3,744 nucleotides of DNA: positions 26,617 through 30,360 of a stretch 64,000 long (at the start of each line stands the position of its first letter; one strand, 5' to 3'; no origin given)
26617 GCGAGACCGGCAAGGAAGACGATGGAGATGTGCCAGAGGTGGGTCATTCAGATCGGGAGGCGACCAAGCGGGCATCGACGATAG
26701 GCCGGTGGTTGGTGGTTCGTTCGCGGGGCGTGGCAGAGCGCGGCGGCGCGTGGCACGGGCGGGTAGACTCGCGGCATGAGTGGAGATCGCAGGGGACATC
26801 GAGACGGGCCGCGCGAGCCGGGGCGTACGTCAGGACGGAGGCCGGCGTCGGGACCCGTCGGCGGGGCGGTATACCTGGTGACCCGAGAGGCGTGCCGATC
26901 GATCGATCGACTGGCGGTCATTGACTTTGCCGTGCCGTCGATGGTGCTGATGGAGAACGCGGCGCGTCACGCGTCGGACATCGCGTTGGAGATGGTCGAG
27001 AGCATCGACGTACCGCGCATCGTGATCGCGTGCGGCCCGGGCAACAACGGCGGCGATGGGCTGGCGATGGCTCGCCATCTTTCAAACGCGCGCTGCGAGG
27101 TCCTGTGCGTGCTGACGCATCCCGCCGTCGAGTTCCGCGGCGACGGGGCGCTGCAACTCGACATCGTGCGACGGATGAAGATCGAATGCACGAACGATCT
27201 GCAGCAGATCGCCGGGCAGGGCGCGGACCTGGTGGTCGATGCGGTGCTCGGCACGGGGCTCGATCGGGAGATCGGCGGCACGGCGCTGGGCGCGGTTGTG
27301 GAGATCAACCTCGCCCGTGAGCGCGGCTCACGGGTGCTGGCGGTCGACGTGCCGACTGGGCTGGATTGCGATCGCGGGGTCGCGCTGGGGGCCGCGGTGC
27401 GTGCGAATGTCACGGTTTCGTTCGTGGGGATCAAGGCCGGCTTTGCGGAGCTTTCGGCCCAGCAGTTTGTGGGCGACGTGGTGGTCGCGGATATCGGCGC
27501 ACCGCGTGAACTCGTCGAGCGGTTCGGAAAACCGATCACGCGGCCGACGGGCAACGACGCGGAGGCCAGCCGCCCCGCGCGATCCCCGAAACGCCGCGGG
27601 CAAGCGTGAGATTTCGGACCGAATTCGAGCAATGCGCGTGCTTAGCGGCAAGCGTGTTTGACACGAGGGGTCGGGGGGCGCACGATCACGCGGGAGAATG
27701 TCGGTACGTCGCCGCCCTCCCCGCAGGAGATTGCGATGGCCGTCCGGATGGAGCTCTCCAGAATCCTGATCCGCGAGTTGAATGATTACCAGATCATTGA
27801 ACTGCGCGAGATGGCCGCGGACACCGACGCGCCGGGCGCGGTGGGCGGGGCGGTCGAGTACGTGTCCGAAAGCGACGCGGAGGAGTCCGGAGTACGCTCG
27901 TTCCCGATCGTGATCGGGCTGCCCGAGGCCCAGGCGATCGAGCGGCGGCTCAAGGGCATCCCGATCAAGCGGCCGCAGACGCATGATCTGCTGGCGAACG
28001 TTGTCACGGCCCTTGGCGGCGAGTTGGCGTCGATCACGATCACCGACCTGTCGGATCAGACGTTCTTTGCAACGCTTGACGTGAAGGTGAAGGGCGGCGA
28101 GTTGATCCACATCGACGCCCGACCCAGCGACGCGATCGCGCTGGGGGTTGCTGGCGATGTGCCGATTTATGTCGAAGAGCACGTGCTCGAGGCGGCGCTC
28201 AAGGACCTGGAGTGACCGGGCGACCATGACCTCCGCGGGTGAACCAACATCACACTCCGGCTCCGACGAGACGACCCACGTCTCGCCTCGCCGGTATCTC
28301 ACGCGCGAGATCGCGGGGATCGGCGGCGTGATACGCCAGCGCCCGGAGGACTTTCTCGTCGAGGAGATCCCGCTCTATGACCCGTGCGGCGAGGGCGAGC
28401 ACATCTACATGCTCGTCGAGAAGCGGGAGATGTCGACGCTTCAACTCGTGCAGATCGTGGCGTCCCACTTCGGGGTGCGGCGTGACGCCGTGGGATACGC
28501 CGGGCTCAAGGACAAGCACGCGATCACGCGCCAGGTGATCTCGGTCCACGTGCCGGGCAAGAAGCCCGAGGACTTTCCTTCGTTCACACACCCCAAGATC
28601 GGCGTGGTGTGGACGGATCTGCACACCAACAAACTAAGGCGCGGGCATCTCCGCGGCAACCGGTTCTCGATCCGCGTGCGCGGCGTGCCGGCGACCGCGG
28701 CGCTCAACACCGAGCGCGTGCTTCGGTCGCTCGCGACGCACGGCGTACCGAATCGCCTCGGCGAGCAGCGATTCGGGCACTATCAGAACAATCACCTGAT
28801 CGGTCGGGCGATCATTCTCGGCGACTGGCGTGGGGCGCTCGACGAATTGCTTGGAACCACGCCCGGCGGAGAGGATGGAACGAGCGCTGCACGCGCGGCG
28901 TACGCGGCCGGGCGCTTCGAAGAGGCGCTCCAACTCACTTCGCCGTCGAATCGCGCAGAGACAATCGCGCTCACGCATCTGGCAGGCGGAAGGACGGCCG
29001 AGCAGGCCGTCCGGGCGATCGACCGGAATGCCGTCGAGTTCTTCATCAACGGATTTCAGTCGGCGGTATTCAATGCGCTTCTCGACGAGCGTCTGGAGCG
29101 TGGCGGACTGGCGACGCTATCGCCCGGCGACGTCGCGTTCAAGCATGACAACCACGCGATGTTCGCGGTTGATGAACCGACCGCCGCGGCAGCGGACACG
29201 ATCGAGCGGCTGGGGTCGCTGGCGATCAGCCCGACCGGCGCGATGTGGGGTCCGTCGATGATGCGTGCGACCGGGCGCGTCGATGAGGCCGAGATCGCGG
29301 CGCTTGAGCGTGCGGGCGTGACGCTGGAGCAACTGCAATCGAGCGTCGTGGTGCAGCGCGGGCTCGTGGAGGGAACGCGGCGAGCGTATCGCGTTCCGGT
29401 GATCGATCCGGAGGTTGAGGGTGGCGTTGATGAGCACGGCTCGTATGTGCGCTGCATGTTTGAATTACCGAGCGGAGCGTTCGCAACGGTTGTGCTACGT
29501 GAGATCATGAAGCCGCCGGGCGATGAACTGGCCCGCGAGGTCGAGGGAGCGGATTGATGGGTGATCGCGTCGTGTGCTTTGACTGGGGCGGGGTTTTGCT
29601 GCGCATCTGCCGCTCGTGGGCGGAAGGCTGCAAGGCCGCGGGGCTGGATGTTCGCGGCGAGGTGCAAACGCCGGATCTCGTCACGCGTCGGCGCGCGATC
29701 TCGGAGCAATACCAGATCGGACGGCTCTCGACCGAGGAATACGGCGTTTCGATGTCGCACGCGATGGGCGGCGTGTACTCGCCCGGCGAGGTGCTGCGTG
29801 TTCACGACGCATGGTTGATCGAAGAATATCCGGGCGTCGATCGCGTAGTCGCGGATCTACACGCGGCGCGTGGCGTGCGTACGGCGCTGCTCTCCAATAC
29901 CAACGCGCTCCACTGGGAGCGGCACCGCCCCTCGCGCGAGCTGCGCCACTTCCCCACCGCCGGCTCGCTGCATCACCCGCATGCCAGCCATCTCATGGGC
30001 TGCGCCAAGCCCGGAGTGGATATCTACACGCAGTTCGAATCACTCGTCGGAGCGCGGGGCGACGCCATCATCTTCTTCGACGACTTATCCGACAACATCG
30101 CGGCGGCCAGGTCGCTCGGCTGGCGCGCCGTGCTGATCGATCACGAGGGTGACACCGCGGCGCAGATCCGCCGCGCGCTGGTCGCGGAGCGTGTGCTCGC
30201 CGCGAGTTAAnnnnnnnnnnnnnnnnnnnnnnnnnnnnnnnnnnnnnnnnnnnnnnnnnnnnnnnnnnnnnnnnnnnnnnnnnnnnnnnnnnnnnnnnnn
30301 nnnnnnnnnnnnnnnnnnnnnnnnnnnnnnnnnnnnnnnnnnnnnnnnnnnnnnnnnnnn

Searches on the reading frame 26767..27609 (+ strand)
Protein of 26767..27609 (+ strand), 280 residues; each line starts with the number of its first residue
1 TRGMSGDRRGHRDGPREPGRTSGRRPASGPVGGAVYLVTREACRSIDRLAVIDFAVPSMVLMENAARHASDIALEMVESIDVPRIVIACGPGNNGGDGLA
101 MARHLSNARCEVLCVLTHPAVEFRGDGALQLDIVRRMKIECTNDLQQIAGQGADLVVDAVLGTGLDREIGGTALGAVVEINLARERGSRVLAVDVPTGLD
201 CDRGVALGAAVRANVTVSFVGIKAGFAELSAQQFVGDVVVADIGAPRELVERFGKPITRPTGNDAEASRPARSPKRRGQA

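Call 79: search_protein_families(library=pfam, proteins=[window:26767-27609:+], max_evalue=0.001)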
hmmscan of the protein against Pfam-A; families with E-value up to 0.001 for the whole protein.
window:26767-27609:+ (280 aa): 1 family
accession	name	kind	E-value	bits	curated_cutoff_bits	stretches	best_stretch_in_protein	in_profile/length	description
PF03853.21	YjeF_N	-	3.1e-39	135.1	24.9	1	60-225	3-169/169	YjeF-related protein N-terminus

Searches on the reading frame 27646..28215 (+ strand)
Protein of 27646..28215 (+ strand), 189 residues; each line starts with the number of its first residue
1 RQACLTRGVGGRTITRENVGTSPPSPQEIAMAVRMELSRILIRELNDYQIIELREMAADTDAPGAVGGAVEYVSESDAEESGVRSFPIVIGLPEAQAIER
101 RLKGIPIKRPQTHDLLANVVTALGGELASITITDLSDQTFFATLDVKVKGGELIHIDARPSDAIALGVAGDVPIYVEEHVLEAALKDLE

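Call 79: search_protein_families(library=pfam, proteins=[window:27646-28215:+], max_evalue=0.001)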
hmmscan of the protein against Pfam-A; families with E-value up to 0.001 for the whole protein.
window:27646-28215:+ (189 aa): 1 family
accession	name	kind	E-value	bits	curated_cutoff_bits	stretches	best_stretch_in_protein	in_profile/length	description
PF02577.19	BFN_dom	-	2.3e-33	114.8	27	1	79-185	5-108/112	Bifunctional nuclease domain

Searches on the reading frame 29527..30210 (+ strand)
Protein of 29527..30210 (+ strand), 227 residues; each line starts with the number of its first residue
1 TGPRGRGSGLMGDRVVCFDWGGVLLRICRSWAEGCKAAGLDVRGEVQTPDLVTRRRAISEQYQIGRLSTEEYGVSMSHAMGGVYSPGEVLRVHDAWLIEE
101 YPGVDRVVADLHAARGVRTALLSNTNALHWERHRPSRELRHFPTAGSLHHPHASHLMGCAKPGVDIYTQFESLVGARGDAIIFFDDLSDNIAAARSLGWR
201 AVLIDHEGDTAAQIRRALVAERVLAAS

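Call 79: search_protein_families(library=pfam, proteins=[window:29527-30210:+], max_evalue=0.001)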
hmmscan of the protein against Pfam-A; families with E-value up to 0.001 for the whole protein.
window:29527-30210:+ (227 aa): 1 family
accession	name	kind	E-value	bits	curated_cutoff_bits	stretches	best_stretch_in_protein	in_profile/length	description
PF00702.32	Hydrolase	-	2.3e-08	35.1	26.4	1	14-198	2-191/191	haloacid dehalogenase-like hydrolase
